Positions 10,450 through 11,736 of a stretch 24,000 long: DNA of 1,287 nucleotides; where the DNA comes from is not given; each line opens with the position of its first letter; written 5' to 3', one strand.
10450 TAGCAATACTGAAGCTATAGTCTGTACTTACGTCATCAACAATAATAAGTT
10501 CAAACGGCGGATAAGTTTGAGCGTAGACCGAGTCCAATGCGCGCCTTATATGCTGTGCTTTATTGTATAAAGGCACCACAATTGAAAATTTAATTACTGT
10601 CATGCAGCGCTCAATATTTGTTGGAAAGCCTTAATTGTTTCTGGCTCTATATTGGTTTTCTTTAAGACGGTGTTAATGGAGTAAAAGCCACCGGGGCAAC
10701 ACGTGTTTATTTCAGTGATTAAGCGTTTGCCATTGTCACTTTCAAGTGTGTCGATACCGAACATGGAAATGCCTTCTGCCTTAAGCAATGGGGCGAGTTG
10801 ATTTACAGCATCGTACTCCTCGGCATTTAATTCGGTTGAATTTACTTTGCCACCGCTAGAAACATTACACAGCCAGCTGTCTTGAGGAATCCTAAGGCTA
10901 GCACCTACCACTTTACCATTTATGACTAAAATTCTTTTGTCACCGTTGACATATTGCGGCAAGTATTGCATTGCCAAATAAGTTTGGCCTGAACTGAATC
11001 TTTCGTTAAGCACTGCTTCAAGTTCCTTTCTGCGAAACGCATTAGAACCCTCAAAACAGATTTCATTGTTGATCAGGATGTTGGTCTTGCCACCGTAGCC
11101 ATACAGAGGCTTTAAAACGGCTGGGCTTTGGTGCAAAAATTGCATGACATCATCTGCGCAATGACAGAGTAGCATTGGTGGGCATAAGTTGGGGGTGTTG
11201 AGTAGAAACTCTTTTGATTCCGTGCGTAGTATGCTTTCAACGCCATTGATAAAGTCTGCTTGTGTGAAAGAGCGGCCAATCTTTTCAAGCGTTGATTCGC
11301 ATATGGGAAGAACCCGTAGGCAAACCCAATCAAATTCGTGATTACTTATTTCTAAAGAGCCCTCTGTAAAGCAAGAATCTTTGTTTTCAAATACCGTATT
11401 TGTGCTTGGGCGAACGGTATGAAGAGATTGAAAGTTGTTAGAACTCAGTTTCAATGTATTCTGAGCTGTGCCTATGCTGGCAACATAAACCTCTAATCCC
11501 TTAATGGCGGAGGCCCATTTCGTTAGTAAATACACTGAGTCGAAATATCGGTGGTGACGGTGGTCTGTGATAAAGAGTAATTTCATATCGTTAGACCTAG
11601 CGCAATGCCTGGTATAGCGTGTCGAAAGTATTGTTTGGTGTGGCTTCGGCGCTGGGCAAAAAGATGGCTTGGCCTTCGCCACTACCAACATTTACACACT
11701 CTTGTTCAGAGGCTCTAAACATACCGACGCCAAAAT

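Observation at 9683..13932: Orphan four-gene operon: HO-like protein, two different glutathione-synthetase-type ATP-grasp ligases, and a GT2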

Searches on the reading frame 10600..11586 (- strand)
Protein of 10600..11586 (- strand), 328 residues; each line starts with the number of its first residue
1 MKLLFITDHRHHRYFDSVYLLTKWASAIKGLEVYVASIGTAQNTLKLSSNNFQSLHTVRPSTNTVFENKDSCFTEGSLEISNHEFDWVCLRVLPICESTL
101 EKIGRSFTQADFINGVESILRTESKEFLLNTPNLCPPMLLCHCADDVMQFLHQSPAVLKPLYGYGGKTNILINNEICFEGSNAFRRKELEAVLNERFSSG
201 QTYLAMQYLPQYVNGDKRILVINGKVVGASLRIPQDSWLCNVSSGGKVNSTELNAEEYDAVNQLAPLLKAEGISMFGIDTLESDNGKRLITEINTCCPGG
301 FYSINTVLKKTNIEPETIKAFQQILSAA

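Call 4: search_protein_families(library=pfam, proteins=[window:10600-11586:-], max_evalue=1)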
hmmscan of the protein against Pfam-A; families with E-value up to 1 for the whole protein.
window:10600-11586:- (328 aa): 3 families
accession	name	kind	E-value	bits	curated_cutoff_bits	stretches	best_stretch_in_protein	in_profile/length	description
PF02955.21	GSH-S_ATP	-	1.3e-25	90.2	23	1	127-306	4-172/175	Prokaryotic glutathione synthetase, ATP-grasp domain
PF08443.16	RimK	-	4.7e-11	43.1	21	1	126-296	9-166/188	RimK-like ATP-grasp domain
PF02655.19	ATP-grasp_3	-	0.0038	17.8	23.2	1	153-295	31-155/160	ATP-grasp domain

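Call 5: search_protein_families(library=ncbifam, proteins=[window:10600-11586:-], max_evalue=1)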
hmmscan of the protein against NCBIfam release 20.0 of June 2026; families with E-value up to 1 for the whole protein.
window:10600-11586:- (328 aa): 11 families
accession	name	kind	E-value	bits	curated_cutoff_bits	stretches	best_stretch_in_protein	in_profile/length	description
TIGR01380.1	glut_syn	equivalog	7.1e-30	104.1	299.05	1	108-323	107-310/312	glutathione synthase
NF003573.0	PRK05246.1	equivalog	7.9e-30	103.7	272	1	76-325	71-313/316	glutathione synthase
NF009110.0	PRK12458.1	subfamily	3.6e-25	88.7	408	1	59-323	62-329/349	glutathione synthetase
NF040720.1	MptN_Meth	equivalog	2.7e-17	62.8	350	1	113-300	90-271/291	tetrahydromethanopterin:alpha-L-glutamate ligase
TIGR00768.1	rimK_fam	subfamily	7.3e-15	55.1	143.4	1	135-295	102-253/276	RimK family alpha-L-glutamate ligase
TIGR02144.1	LysX_arch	equivalog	1.7e-09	37.2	275.6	1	155-295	124-252/281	lysine biosynthesis protein LysX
TIGR04443.1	F420_CofF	equivalog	7.6e-06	25.2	300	1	155-303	131-265/283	coenzyme gamma-F420-2:alpha-L-glutamate ligase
TIGR02068.2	cya_phycin_syn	equivalog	0.0035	15.4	850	1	153-235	248-317/862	cyanophycin synthetase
TIGR04356.1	grasp_GAK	hypoth_equivalog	0.028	13.5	300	1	154-260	134-229/287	GAK system ATP-grasp enzyme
TIGR02488.1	flgG_G_neg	equivalog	0.093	12.2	252.75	1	214-265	121-172/259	flagellar basal-body rod protein FlgG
NF010623.0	PRK14016.1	subfamily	0.097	10.8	877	1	153-235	249-318/871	cyanophycin synthetase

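Call 45: search_solved_structures(query=window:10600-11586:-, max_evalue=0.001)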
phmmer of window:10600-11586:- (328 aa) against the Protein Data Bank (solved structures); distinct sequences matched with E-value up to 0.001: 4.
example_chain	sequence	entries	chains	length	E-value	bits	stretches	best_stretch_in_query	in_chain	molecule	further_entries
1gsa_A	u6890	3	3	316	2.1e-10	43.7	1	117-299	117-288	GLUTATHIONE SYNTHETASE | GLUTATHIONE BIOSYNTHETIC LIGASE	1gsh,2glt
3vpb_A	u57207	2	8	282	4e-06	29.7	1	106-297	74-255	Putative acetylornithine deacetylase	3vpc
1glv_A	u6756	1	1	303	3e-05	26.8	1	117-299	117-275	GLUTATHIONE SYNTHASE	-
7qys_A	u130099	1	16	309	0.0003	23.5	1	141-299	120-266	Probable alpha-L-glutamate ligase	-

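Call 75: find_homologous_proteins(query=window:10600-11586:-)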
Query window:10600-11586:- (328 aa): 54 proteins with E <= 0.001 among 1324 candidates.
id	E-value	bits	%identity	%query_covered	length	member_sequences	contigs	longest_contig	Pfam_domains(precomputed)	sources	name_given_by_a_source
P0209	1.9e-219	745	100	100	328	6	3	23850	PF02955.22,PF08443.17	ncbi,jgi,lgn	ncbi:MAG: glutathione synthase [Arenicella sp.]|jgi:glutathione synthase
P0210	9.6e-158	543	75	95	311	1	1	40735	PF02955.22,PF08443.17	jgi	jgi:glutathione synthase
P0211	7.5e-124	431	57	100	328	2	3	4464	PF02955.22,PF08443.17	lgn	-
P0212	2.2e-116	407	54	100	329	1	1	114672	PF02955.22,PF08443.17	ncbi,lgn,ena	-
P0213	5.7e-111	389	51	98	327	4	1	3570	PF02955.22,PF08443.17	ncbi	-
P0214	1.9e-85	305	49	97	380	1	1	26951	PF02955.22,PF14398.12,PF08443.17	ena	-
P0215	8.5e-80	287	45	97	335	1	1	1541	PF02955.22,PF08443.17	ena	-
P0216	5.9e-78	280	43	100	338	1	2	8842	PF02955.22,PF08443.17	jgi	jgi:glutathione synthase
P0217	2.3e-67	246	40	95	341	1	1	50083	PF02955.22,PF08443.17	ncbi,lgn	-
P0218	3.7e-66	242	38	99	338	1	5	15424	PF02955.22,PF08443.17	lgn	-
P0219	1.0e-56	211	39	91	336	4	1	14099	PF02955.22,PF08443.17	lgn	-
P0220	1.3e-53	201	38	91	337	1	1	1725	PF02955.22,PF08443.17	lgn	-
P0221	2.0e-53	200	38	91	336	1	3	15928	PF02955.22,PF08443.17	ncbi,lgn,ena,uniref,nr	ncbi:MAG: Glutathione synthetase (EC [uncultured Aureispira sp.]|uniref:Glutathione synthetase (EC) 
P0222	4.0e-53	199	39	91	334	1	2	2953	PF02955.22,PF14398.12,PF08443.17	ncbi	-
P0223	4.9e-53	199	37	91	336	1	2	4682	PF02955.22,PF08443.17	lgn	-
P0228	3.1e-51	193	37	91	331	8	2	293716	PF02955.22,PF08443.17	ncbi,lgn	-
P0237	2.6e-43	167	34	91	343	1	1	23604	PF02955.22,PF08443.17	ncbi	-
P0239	3.3e-13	68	33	58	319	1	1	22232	PF02955.22,PF14398.12,PF08443.17,PF02951.21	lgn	-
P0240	4.0e-13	67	31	66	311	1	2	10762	PF02955.22,PF14398.12,PF08443.17,PF02951.21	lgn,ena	-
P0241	3.5e-12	64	30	66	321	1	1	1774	PF02955.22,PF14398.12,PF08443.17,PF02951.21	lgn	-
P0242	1.9e-11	62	33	59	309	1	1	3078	PF02955.22,PF14398.12,PF08443.17,PF02951.21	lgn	-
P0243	2.2e-11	62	28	59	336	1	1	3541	PF02955.22,PF08443.17,PF02951.21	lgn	-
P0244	3.5e-11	61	29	93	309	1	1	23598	PF02955.22,PF14398.12,PF08443.17,PF02951.21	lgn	-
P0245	5.6e-11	60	30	69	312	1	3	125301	PF02955.22,PF08443.17,PF02951.21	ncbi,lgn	-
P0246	5.9e-11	60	28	64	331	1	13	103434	PF02955.22,PF08443.17,PF02951.21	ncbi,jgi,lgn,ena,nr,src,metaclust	ncbi:MAG: hypothetical protein A3G32_10075 [Deltaproteobacteria bacterium RIFCSPLOWO2_12_FULL_40_28]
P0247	8.6e-11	60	29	52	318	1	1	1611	PF02955.22,PF08443.17,PF02951.21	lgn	-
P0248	1.3e-10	59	29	65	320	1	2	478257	PF02955.22,PF08443.17,PF02951.21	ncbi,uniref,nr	ncbi:glutathione synthase [Alkalilimnicola ehrlichii]|uniref:Glutathione synthetase n=1 Tax=Alkalili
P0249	1.4e-10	59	30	62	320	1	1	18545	PF02955.22,PF14398.12,PF08443.17,PF02951.21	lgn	-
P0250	8.7e-10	57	29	60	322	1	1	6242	PF02955.22,PF08443.17,PF02951.21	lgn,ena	-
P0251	1.0e-9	56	29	93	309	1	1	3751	PF02955.22,PF14398.12,PF08443.17,PF02951.21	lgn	-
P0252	1.7e-9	56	28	63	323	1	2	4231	PF02955.22,PF08443.17,PF02951.21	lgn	-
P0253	2.6e-9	55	34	53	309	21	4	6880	PF02955.22,PF14398.12,PF08443.17,PF02951.21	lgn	-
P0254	3.2e-9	55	31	51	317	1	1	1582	PF02955.22,PF08443.17,PF02951.21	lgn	-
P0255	3.3e-9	55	29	93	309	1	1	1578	PF02955.22,PF14398.12,PF08443.17,PF02951.21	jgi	jgi:glutathione synthase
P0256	4.7e-9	54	34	53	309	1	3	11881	PF02955.22,PF14398.12,PF08443.17,PF02951.21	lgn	-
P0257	6.2e-9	54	26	93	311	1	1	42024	PF02955.22,PF14398.12,PF08443.17,PF02951.21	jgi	jgi:glutathione synthase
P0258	7.5e-9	53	30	93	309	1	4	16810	PF02955.22,PF14398.12,PF08443.17,PF02951.21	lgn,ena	-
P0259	7.8e-9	53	26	70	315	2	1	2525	PF02955.22,PF08443.17,PF02951.21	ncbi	-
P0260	1.6e-6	46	32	54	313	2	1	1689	PF02955.22,PF08443.17,PF02951.21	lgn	-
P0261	5.3e-6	44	26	93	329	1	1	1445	PF02955.22,PF08443.17,PF02951.21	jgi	jgi:glutathione synthase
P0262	1.1e-4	40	29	51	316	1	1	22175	PF02955.22,PF14398.12,PF08443.17,PF02951.21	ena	-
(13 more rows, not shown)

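Call 76: find_encoding_contigs(protein=P0221, flank=7000, max_places=1)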
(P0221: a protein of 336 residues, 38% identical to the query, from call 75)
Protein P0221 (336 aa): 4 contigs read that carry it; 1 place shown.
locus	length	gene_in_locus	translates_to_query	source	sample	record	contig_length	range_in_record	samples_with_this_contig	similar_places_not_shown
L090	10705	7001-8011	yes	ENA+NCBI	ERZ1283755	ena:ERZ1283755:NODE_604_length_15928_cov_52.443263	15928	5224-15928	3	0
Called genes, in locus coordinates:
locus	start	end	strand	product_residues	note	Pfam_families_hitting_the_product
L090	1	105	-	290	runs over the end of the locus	PF00226:DnaJ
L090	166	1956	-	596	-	-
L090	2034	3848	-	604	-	PF00664:ABC_membrane, PF02463:SMC_N (faint), PF00005:ABC_tran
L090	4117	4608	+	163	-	-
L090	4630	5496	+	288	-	PF00924:MS_channel_2nd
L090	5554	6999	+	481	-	-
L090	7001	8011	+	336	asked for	PF08443:RimK, PF02955:GSH-S_ATP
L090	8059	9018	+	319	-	PF24827:AstE_AspA_cat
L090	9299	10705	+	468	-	PF02784:Orn_Arg_deC_N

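Call 77: find_encoding_contigs(protein=P0228, flank=7000, max_places=1)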
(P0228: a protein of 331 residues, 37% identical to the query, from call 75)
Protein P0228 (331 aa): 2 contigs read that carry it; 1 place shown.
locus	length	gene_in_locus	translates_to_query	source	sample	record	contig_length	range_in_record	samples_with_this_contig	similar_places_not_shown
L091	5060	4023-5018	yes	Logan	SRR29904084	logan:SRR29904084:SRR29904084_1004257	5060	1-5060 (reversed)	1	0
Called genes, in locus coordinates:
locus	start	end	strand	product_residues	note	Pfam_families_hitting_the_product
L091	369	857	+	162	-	-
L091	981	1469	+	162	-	-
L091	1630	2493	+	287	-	PF00924:MS_channel_2nd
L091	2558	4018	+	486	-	-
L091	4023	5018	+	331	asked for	PF02955:GSH-S_ATP, PF08443:RimK (weak)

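Call 78: find_encoding_contigs(protein=P0237, flank=7000, max_places=1)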
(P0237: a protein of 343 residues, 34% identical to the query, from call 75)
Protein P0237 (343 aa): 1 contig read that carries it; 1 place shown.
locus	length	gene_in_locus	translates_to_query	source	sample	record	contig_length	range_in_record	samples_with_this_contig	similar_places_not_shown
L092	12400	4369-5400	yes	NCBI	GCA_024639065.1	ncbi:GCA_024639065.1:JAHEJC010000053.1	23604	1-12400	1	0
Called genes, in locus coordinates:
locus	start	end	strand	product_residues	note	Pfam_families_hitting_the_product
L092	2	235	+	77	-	?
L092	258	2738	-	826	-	PF17678:Glyco_hydro_92N, PF07971:Glyco_hydro_92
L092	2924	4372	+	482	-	-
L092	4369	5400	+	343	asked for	PF02955:GSH-S_ATP, PF08443:RimK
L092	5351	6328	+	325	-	PF24827:AstE_AspA_cat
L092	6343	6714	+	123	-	-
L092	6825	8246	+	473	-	PF02784:Orn_Arg_deC_N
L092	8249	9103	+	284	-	PF00491:Arginase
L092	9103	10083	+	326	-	PF01916:DS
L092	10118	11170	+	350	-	PF01544:CorA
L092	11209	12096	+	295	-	PF00924:MS_channel_2nd (weak)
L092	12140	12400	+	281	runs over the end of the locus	PF00924:MS_channel_2nd, PF21082:MS_channel_3rd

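Call 80: search_protein_families(library=pfam, proteins=[L090:5554-6999:+, L092:2924-4372:+, L090:8059-9018:+], max_evalue=1)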
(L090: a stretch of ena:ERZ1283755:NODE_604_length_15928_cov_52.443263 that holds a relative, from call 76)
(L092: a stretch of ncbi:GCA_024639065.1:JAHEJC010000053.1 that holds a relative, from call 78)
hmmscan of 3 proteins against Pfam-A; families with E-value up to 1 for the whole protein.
L090:5554-6999:+ (481 aa): 2 families
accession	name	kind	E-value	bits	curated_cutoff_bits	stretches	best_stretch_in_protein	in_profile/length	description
PF08443.16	RimK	-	0.05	13.7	21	1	252-325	12-83/188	RimK-like ATP-grasp domain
PF02955.21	GSH-S_ATP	-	0.19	11.6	23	1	259-324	11-78/175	Prokaryotic glutathione synthetase, ATP-grasp domain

L092:2924-4372:+ (482 aa): 0 families

L090:8059-9018:+ (319 aa): 2 families
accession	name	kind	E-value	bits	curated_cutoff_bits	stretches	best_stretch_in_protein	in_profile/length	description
PF24827.1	AstE_AspA_cat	-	1.5e-33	116.4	25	1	52-227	5-191/192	Succinylglutamate desuccinylase/Aspartoacylase catalytic domain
PF22078.1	Ribosomal_bL9m_C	-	0.28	11.6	27.7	0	9-42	53-85/86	Large ribosomal subunit protein bL9m C-terminal domain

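Call 81: search_protein_families(library=padloc, proteins=[window:10600-11586:-], max_evalue=0.001)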
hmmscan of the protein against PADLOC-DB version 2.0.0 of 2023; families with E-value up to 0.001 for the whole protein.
window:10600-11586:- (328 aa): 0 families
